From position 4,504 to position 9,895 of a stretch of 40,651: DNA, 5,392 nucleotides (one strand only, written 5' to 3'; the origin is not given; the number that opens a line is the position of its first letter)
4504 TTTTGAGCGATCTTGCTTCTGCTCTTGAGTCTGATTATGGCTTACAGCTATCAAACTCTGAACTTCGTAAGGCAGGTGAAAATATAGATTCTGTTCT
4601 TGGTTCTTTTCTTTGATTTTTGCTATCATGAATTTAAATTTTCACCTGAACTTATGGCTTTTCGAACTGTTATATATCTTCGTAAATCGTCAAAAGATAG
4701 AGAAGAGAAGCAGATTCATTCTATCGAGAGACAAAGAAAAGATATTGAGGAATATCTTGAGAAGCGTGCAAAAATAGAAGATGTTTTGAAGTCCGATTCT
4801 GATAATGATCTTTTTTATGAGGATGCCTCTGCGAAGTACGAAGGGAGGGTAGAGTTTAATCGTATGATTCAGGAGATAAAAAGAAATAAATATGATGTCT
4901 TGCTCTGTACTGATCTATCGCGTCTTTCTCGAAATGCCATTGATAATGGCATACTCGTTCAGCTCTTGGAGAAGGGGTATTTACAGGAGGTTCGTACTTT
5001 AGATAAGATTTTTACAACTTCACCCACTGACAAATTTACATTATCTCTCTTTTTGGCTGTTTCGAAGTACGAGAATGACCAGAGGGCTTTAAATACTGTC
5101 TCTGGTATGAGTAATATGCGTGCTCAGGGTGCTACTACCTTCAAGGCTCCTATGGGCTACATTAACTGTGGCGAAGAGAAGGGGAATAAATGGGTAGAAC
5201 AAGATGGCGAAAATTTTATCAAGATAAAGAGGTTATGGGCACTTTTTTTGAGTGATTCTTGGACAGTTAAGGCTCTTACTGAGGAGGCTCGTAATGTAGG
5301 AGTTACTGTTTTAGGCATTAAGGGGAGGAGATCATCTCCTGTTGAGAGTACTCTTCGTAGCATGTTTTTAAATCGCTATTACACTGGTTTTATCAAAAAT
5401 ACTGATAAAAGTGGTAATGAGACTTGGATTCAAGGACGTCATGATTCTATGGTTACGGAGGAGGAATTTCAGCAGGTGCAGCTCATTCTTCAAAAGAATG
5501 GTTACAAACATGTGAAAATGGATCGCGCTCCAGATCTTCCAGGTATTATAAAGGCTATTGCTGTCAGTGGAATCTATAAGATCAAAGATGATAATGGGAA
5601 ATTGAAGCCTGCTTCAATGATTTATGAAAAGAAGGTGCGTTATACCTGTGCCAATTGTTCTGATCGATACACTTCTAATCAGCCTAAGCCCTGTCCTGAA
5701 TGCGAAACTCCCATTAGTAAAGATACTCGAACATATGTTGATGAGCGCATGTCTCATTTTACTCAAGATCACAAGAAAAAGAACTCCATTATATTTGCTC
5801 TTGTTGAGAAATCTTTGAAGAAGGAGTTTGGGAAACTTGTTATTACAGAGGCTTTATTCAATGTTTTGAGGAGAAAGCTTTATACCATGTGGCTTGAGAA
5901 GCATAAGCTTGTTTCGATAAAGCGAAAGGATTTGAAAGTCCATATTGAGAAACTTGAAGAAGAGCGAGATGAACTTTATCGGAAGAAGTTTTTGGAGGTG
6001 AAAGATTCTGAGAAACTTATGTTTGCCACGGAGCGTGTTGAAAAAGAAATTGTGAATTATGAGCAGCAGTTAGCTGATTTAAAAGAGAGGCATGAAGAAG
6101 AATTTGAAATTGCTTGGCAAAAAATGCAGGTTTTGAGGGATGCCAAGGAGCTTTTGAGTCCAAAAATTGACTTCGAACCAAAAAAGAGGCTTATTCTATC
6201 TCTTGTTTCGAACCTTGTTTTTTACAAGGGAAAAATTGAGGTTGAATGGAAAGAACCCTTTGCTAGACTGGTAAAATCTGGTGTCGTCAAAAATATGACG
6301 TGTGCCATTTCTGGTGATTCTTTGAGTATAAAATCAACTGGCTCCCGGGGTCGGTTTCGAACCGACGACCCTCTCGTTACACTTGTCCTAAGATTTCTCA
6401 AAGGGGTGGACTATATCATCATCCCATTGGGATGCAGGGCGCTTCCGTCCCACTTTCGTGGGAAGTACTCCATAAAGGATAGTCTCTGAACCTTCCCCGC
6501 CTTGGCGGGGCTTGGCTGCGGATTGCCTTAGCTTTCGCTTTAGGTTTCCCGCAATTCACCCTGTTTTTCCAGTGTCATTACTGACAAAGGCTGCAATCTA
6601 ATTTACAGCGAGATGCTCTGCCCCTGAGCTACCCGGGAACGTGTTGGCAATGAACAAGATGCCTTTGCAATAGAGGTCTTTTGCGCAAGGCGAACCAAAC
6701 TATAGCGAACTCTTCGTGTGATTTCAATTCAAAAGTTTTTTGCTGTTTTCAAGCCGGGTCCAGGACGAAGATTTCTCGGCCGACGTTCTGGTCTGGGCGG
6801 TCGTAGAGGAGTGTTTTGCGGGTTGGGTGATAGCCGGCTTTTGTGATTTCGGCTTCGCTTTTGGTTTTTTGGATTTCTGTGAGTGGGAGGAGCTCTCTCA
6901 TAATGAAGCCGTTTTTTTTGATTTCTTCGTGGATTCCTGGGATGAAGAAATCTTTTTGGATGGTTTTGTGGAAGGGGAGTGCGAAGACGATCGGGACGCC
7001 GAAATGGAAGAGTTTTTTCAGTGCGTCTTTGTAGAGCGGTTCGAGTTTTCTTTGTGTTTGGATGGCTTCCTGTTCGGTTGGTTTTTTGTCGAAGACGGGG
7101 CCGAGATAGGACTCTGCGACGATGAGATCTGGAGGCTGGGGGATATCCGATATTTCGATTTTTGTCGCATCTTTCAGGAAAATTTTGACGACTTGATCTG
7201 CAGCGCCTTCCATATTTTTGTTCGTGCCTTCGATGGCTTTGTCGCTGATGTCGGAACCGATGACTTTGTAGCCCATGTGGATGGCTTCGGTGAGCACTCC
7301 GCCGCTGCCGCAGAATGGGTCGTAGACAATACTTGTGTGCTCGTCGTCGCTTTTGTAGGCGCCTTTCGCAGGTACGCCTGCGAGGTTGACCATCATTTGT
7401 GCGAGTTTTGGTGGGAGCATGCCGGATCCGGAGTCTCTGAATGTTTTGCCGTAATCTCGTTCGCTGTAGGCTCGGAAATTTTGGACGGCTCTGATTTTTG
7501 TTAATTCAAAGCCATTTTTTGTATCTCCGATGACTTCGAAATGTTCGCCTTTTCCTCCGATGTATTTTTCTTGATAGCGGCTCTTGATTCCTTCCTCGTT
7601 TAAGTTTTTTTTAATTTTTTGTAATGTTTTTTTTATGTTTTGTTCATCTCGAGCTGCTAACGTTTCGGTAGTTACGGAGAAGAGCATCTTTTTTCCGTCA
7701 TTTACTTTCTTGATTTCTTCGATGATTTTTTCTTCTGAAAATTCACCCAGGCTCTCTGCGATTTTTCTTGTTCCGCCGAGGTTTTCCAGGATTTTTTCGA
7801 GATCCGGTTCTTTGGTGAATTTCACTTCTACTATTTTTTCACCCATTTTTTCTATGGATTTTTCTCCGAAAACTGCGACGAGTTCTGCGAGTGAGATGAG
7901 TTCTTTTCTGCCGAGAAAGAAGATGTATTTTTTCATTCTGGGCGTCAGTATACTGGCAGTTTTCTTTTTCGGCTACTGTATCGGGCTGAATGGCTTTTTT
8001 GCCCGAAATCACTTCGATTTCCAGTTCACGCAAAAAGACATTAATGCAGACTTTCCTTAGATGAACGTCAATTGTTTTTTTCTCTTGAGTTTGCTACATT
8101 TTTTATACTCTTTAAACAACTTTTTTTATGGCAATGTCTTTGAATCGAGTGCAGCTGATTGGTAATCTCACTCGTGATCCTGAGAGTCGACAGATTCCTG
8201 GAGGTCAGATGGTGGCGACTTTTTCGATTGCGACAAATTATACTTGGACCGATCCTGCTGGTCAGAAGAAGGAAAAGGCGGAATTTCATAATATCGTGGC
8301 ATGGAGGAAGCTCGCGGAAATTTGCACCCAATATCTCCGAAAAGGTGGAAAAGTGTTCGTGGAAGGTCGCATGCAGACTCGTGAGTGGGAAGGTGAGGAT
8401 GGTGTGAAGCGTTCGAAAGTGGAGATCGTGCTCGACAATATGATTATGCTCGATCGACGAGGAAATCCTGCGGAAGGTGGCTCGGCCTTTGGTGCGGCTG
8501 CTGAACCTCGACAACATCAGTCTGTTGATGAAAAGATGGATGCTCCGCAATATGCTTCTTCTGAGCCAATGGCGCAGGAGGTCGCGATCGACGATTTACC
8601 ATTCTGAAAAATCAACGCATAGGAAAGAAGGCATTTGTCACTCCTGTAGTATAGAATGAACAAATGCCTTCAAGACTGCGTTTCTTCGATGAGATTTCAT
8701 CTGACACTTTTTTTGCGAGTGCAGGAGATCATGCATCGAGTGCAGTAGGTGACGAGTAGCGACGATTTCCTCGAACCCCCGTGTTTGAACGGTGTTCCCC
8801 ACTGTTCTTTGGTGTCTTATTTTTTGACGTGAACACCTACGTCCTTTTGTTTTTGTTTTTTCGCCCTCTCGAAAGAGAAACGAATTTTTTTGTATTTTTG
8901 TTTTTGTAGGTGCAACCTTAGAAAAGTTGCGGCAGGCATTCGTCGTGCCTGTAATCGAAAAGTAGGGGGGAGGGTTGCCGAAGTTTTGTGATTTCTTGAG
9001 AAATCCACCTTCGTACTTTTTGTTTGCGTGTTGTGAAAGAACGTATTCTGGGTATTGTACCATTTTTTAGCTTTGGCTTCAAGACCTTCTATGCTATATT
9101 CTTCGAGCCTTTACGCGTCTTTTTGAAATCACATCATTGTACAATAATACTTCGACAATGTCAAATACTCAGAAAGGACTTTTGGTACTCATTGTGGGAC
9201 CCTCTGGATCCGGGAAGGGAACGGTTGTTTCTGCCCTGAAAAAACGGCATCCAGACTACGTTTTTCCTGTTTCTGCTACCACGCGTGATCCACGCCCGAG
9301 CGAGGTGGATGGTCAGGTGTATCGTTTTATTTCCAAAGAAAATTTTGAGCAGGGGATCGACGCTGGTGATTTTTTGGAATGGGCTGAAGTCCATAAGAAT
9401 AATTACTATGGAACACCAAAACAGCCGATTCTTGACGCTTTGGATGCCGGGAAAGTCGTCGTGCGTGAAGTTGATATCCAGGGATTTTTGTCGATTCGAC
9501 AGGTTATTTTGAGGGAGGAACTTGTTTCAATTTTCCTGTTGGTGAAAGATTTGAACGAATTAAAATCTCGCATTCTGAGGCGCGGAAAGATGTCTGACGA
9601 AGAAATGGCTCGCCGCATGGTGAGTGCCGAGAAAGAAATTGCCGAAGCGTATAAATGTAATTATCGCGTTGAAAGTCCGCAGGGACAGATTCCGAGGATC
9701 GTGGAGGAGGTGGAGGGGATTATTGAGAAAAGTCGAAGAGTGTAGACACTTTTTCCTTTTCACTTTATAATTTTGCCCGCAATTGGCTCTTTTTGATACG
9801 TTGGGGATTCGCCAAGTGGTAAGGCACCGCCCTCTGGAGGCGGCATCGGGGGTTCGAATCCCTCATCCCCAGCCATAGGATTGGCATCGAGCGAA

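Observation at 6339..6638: tRNA-Asn(GUU) interrupted by a 225-nt group I intron in the anticodon loop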

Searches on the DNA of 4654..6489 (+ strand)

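Call 58: search_rna_families(sources=[L251, L252, L253, L244, L250], threshold=gathering)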
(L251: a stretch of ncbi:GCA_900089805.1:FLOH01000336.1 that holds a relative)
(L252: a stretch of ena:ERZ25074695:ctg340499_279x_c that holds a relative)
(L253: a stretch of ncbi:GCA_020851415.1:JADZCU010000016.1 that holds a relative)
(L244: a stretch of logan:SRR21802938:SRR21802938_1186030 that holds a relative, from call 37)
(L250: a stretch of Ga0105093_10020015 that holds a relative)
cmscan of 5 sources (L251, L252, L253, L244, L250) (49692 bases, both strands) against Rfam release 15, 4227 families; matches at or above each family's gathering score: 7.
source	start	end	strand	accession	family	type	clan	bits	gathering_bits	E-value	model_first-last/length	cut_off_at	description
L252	11135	11503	+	RF00010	RNaseP_bact_a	Gene; ribozyme;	CL00002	170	100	3.2e-53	1-367/367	no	Bacterial RNase P class A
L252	7737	7808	-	RF00005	tRNA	Gene; tRNA;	CL00001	74.5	29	1.4e-14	1-71/71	no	tRNA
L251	7737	8121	-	RF00028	Intron_gpI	Intron;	-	72.5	50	1.4e-16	1-253/253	no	Group I catalytic intron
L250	1913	1984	+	RF00005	tRNA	Gene; tRNA;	CL00001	70.3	29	2e-13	1-71/71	no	tRNA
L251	11582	11653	-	RF00005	tRNA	Gene; tRNA;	CL00001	68.1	29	8.2e-13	1-71/71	no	tRNA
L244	3126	3197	+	RF00005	tRNA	Gene; tRNA;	CL00001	64.6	29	7.3e-12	1-71/71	no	tRNA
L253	15836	15907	+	RF00005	tRNA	Gene; tRNA;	CL00001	61.2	29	6.6e-11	1-71/71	no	tRNA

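Call 59: search_rna_families(source=L253, start=11500, end=12500, threshold=evalue, max_evalue=1, show_alignments=1)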
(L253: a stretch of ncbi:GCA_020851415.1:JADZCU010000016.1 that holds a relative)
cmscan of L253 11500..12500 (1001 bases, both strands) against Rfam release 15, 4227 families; matches with E-value up to 1: 2.
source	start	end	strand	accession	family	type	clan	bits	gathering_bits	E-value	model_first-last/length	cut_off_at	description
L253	11746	11999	-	RF00028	Intron_gpI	Intron;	-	48.2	50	5.3e-11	1-253/253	no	Group I catalytic intron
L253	11586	11734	+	RF02194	HPnc0260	Gene; antisense;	-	31.6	59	0.37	1-156/156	no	Bacterial antisense RNA HPnc0260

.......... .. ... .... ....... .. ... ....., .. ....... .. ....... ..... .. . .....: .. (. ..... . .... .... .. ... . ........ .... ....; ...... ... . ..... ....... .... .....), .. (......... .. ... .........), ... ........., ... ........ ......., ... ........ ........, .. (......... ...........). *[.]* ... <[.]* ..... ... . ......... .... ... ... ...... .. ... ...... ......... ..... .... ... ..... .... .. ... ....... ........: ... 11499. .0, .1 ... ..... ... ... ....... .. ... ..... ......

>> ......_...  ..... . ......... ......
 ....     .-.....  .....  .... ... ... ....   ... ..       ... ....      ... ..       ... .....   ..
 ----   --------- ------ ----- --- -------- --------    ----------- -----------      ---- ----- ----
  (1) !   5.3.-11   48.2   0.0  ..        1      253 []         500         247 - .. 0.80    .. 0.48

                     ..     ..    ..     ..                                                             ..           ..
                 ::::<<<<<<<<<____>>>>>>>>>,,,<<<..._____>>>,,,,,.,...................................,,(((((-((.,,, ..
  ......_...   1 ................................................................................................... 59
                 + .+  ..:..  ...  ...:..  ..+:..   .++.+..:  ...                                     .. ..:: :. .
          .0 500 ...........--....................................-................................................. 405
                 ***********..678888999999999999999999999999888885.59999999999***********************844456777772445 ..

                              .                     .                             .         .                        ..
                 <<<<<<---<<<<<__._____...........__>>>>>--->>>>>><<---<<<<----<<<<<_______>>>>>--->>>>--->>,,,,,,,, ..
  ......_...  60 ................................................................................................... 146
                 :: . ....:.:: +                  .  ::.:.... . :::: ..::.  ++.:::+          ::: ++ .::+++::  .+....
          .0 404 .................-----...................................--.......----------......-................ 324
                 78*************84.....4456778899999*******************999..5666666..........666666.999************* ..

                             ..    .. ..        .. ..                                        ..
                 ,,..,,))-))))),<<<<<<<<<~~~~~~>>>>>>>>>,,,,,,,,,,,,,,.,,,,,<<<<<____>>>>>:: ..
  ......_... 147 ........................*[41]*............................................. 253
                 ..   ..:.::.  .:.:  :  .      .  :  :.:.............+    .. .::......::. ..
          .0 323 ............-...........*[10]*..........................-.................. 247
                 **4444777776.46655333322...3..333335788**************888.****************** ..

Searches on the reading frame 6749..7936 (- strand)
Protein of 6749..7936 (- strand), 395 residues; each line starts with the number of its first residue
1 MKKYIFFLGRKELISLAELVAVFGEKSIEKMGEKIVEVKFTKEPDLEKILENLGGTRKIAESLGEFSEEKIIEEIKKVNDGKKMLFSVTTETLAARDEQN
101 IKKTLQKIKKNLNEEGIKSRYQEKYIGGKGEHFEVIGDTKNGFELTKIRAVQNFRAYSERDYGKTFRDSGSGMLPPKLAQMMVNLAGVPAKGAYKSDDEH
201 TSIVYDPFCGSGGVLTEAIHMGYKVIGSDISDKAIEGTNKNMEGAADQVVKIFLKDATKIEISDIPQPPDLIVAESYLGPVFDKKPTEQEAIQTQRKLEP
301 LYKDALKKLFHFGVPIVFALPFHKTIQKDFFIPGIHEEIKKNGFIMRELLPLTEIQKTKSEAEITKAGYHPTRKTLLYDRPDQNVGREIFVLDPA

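Call 7: search_protein_families(library=pfam, proteins=[window:6749-7936:-], max_evalue=0.001)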
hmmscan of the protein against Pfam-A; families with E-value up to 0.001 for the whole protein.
window:6749-7936:- (395 aa): 5 families
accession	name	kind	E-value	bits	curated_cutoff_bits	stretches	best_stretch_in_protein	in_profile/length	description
PF13847.12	Methyltransf_31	-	7.2e-08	32.7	27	1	203-294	6-100/145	Methyltransferase domain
PF01170.24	UPF0020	-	1.8e-07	31.5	22.3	1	169-245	7-99/197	RMKL-like, methyltransferase domain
PF01555.25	N6_N4_Mtase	-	6.9e-07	29.9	26.7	1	122-238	132-219/221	DNA methylase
PF13649.12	Methyltransf_25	-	0.00015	22.8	27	0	205-274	2-70/97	Methyltransferase domain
PF11599.14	AviRa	-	0.00088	19.2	25.7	0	195-243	46-98/232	RRNA methyltransferase AviRa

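Call 26: search_protein_families(library=phrogs, proteins=[window:6749-7846:-], max_evalue=0.001)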
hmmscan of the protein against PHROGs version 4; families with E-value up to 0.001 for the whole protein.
window:6749-7846:- (365 aa): 3 families
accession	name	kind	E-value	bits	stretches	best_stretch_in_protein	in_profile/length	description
phrog_18146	-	other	4.6e-06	26.8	1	169-203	68-102/452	DNA methyltransferase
phrog_3008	-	other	4.2e-05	23.9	1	171-233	170-231/244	DNA methyltransferase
phrog_2713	-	unknown function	0.00032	20.8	1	169-211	211-252/520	-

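Call 37: find_encoding_contigs(protein=window:6749-7846:-, flank=10000, max_places=10)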
Protein window:6749-7846:- (365 aa): 4 contigs read that carry it; 3 places shown.
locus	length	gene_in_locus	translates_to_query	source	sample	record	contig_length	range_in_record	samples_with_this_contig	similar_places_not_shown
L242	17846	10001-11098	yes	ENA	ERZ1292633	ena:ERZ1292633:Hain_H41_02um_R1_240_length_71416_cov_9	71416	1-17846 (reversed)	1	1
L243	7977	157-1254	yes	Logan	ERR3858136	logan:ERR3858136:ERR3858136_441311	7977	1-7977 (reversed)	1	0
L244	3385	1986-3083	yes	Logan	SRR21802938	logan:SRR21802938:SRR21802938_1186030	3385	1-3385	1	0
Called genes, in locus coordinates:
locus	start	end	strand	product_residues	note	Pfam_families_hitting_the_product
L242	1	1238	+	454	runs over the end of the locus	PF02784:Orn_Arg_deC_N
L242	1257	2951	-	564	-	-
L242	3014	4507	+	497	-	PF03193:RsgA_GTPase (faint), PF00005:ABC_tran, PF02463:SMC_N (weak), PF13401:AAA_22 (faint), PF13476:AAA_23 (faint), PF13555:AAA_29 (faint), PF13304:AAA_21 (faint), PF00005:ABC_tran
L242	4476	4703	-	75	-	-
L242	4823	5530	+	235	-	PF07786:HGSNAT_cat, PF01757:Acyl_transf_3 (faint)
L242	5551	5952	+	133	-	PF00472:RF-1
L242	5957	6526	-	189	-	PF02421:FeoB_N, PF03193:RsgA_GTPase (faint), PF00350:Dynamin_N (faint), PF01926:MMR_HSR1, PF00009:GTP_EFTU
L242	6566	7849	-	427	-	PF08245:Mur_ligase_M, PF02875:Mur_ligase_C, PF27239:FOL3_C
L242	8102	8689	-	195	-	PF00625:Guanylate_kin, PF13238:AAA_18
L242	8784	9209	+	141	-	-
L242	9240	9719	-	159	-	PF00436:SSB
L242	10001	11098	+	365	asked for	PF01555:N6_N4_Mtase (weak), PF01170:UPF0020 (weak), PF13847:Methyltransf_31 (weak)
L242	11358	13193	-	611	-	PF00239:Resolvase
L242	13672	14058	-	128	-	PF03592:Terminase_2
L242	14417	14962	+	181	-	-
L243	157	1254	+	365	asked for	PF01555:N6_N4_Mtase (weak), PF01170:UPF0020 (weak), PF13847:Methyltransf_31 (weak)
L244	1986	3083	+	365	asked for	PF01555:N6_N4_Mtase (weak), PF01170:UPF0020 (weak), PF13847:Methyltransf_31 (weak)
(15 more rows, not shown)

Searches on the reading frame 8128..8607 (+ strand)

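Call 26: search_protein_families(library=phrogs, proteins=[window:8128-8607:+], max_evalue=0.001)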
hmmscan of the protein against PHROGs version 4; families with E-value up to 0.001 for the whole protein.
window:8128-8607:+ (159 aa): 2 families
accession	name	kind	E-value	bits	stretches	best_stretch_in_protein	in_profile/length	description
phrog_44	-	DNA, RNA and nucleotide metabolism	3.2e-50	172.4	1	1-149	83-236/271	single strand DNA binding protein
phrog_25370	-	unknown function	7.1e-11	42.6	1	5-50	2-47/48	-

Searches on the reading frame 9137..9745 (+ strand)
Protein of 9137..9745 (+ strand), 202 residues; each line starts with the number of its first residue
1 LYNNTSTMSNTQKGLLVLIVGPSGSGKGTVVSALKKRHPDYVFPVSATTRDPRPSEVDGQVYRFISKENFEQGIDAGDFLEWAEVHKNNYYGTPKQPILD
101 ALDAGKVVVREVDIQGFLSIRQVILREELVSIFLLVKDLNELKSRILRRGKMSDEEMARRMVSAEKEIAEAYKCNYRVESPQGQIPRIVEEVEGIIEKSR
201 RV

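Call 7: search_protein_families(library=pfam, proteins=[window:9137-9745:+], max_evalue=0.001)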
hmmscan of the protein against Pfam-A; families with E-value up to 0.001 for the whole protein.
window:9137-9745:+ (202 aa): 6 families
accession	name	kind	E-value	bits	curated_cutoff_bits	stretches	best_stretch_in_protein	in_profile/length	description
PF00625.27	Guanylate_kin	-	2.5e-34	119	25.2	1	16-197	4-180/182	Guanylate kinase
PF13238.12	AAA_18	-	6.9e-08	33.5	29.4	1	17-156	1-118/128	AAA domain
PF13555.12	AAA_29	-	0.00051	20.2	27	1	3-34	13-42/61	P-loop containing region of AAA domain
PF01926.29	MMR_HSR1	-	0.00056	20.5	21.9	0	17-60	2-46/113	50S ribosome-binding GTPase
PF03215.21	Rad17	-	0.00084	19.8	23.8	0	8-40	40-71/186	Rad17 P-loop domain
PF13191.12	AAA_16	-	0.0009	20.2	32.6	1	12-40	22-50/167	AAA ATPase domain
